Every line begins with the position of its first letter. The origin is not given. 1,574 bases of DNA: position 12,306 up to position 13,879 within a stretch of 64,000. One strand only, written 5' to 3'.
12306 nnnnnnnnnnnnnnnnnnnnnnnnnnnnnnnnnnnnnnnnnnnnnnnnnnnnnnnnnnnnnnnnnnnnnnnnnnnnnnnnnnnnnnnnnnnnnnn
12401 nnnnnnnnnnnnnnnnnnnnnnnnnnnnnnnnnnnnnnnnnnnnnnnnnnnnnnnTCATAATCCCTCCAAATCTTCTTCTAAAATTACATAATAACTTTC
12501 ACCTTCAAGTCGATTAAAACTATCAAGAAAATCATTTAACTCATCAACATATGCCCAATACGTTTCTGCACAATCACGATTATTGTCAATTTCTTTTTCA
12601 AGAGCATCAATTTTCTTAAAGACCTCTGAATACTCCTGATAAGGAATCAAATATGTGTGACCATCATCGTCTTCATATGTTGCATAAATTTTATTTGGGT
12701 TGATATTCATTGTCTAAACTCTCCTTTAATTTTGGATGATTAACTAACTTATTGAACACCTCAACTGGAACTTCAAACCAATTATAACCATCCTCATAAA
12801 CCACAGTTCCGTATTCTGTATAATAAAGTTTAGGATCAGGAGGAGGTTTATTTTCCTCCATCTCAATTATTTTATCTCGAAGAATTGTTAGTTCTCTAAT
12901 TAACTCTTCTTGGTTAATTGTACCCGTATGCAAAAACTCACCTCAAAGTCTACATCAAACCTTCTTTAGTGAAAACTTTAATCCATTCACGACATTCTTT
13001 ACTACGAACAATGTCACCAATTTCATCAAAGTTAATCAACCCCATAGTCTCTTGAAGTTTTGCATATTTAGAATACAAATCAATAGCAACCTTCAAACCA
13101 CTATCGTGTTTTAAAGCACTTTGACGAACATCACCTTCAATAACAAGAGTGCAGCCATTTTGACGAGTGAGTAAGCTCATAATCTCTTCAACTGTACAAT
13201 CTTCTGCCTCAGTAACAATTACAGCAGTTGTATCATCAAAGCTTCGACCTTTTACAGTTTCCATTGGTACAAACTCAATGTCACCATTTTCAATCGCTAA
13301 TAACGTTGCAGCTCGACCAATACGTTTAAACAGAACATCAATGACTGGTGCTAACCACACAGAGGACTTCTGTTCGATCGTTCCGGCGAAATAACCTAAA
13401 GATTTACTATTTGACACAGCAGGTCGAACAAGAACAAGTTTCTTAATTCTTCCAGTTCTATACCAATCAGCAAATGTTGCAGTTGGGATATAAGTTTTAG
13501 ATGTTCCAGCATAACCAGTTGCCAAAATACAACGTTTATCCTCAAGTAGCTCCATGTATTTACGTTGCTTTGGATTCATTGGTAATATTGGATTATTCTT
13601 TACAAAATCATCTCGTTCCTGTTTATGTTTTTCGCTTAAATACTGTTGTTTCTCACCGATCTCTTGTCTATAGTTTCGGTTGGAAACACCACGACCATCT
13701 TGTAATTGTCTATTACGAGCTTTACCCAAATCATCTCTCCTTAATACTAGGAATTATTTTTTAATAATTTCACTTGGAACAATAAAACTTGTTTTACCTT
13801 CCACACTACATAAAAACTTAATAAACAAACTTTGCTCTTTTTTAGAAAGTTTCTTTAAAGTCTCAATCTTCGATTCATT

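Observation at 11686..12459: Second ClpP/SppA-fold protease with scaffold-like coiled-coil tail, encoded on the opposite strand from the head module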

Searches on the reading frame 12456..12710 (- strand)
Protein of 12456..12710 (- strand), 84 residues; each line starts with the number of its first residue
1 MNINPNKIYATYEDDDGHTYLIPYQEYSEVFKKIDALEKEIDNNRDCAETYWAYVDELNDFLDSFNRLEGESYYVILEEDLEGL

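Call 60: search_protein_families(library=pfam, proteins=[window:12456-12710:-], max_evalue=0.01)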
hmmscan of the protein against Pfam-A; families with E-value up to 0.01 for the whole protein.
window:12456-12710:- (84 aa): 0 families

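Call 74: search_protein_families(library=padloc, proteins=[window:12456-12710:-], max_evalue=0.01)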
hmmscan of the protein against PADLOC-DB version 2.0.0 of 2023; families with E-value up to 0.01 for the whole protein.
window:12456-12710:- (84 aa): 0 families

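Call 75: search_protein_families(library=phrogs, proteins=[window:12456-12710:-], max_evalue=0.001)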
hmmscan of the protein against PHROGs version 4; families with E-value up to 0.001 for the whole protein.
window:12456-12710:- (84 aa): 1 family
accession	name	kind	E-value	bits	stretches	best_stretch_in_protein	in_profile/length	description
phrog_36791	-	unknown function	5.6e-16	59.7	1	9-81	11-74/79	-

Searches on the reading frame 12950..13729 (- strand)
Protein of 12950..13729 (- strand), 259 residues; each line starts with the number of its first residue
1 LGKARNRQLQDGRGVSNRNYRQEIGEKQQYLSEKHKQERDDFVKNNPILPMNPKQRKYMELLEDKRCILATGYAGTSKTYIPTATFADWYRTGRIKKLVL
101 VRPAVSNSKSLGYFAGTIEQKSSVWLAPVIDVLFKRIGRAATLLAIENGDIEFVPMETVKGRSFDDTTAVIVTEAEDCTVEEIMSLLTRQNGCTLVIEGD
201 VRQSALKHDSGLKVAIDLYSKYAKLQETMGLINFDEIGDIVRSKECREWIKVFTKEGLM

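Call 34: search_dna_similar(query=window:12950-13729:-, collection=phages, mode=protein, max_rows=60, rows=spread)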
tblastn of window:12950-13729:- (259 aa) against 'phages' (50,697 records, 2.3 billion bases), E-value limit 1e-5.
Records with a match: 2396; places in all: 2403; records where one place covers at least 80% of the query: 1411.
Best place of each record, by identity: 95-99% 3; 80-90% 1; 60-80% 7; <60% 2385.
By first word of the organism name: Vibrio 513; Salmonella 450; Escherichia 367; Klebsiella 175; Synechococcus 124; Rheinheimera 115; Pseudomonas 110; Caulobacter 39; Aeromonas 34; Bacteriophage 32; and 66 more.
By host as written in the record: - 650; Escherichia coli 141; Rheinheimera sp. BAL341 115; Klebsiella pneumoniae 71; Salmonella enterica subsp. enterica serovar Enteritidis PT1 60; Salmonella enterica 50; Salmonella sp. 37; Salmonella enterica subsp. enterica serovar Typhimurium 31; and 474 more.
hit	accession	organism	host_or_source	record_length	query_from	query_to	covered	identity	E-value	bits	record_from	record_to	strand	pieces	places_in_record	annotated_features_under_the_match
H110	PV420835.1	Acinetobacter phage phiAB441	Acinetobacter baumannii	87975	1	259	100%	98.8%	1e-172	533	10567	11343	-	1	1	PhoH-like phosphate starvation-inducible protein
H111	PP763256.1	Acinetobacter phage Ab3-TPeters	Acinetobacter baumannii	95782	1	259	100%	39.1%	4e-51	184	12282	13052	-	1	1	PhoH-like phosphate starvation-inducible protein | hypothetical protein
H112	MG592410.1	Vibrio phage 1.026.O._10N.222.49.C7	Vibrio splendidus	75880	34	250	84%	40.0%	2e-38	147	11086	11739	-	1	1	PhoH-like protein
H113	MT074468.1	Salmonella phage rutana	Salmonella enterica subsp. enterica ...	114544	1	257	99%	32.5%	4e-26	112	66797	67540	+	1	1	phosphate starvation-inducible protein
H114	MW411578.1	Salmonella phage SP_Thor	Salmonella sp. sym26ys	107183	1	257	99%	32.1%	5e-27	115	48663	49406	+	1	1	hypothetical protein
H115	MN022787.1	Salmonella phage VSe12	Salmonella enterica subsp. enterica ...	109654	1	257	99%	31.7%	9e-27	114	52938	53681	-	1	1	PhoH-like protein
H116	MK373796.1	Escherichia phage vB_EcoS_HdH2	Escherichia coli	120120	1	257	99%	31.7%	2e-26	113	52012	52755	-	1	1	hypothetical protein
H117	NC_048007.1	Salmonella phage S116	Salmonella enterica serotype ...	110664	1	257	99%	31.7%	3e-26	112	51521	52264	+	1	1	PhoH-like phosphate starvation-inducible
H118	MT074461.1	Salmonella phage smaug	Salmonella enterica subsp. enterica ...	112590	1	257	99%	31.7%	3e-26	112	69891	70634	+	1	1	phosphate starvation-inducible protein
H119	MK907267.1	Escherichia phage vB_EcoS-26175I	Escherichia coli DSM 12242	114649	1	257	99%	31.7%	3e-26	112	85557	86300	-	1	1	hypothetical protein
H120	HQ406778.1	Salmonella phage Spc35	Salmonella Typhimurium; Escherichia coli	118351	1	257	99%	31.6%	8e-27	114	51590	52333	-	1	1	phosphate starvation-inducible protein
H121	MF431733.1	Bacteriophage T5-like saus47N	pork sausage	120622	1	257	99%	31.6%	1e-26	114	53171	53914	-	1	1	phosphate starvation-inducible protein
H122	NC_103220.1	Salmonella phage vB_SalS_ABTNLsp9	Salmonella enterica CICC 21501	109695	1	257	99%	31.6%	2e-26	113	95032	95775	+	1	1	phosphate starvation-inducible protein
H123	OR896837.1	Escherichia phage vB_Eco_mar004NP2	Escherichia coli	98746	1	257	99%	31.4%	4e-26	112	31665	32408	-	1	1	PhoH-like phosphate starvation-inducible | tail length tape measure protein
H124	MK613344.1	Roseobacter phage CRP-2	Rhodobacteraceae bacterium FZCC0023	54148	48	258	81%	37.7%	1e-38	148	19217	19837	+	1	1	phosphate starvation-inducible protein | hypothetical protein (x2)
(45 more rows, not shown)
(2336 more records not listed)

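Call 60: search_protein_families(library=pfam, proteins=[window:12950-13729:-], max_evalue=0.01)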
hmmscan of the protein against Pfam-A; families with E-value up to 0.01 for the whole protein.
window:12950-13729:- (259 aa): 3 families
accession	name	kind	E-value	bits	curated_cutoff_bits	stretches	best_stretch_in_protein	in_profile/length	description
PF02562.22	PhoH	-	3.1e-39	135.1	27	1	48-253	2-204/205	PhoH-like protein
PF13604.12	AAA_30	-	0.00016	21.9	27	1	51-204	2-128/191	AAA domain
PF13245.12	AAA_19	-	0.00029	21.4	25.1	1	63-204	9-129/134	AAA domain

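Call 74: search_protein_families(library=padloc, proteins=[window:12950-13729:-], max_evalue=0.01)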
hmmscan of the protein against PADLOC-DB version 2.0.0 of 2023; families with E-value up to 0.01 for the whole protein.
window:12950-13729:- (259 aa): 0 families

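Call 75: search_protein_families(library=phrogs, proteins=[window:12950-13729:-], max_evalue=0.001)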
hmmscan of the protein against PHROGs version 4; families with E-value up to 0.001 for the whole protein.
window:12950-13729:- (259 aa): 3 families
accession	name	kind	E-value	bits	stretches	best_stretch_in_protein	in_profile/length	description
phrog_32482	-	other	5.9e-132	442.3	2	76-259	406-589/589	PhoH-like phosphate starvation-inducible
phrog_170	-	other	8.3e-63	213.7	1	16-257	54-281/323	PhoH-like phosphate starvation-inducible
phrog_2765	-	other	2.8e-26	93.3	1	26-214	208-411/443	PhoH-like phosphate starvation-inducible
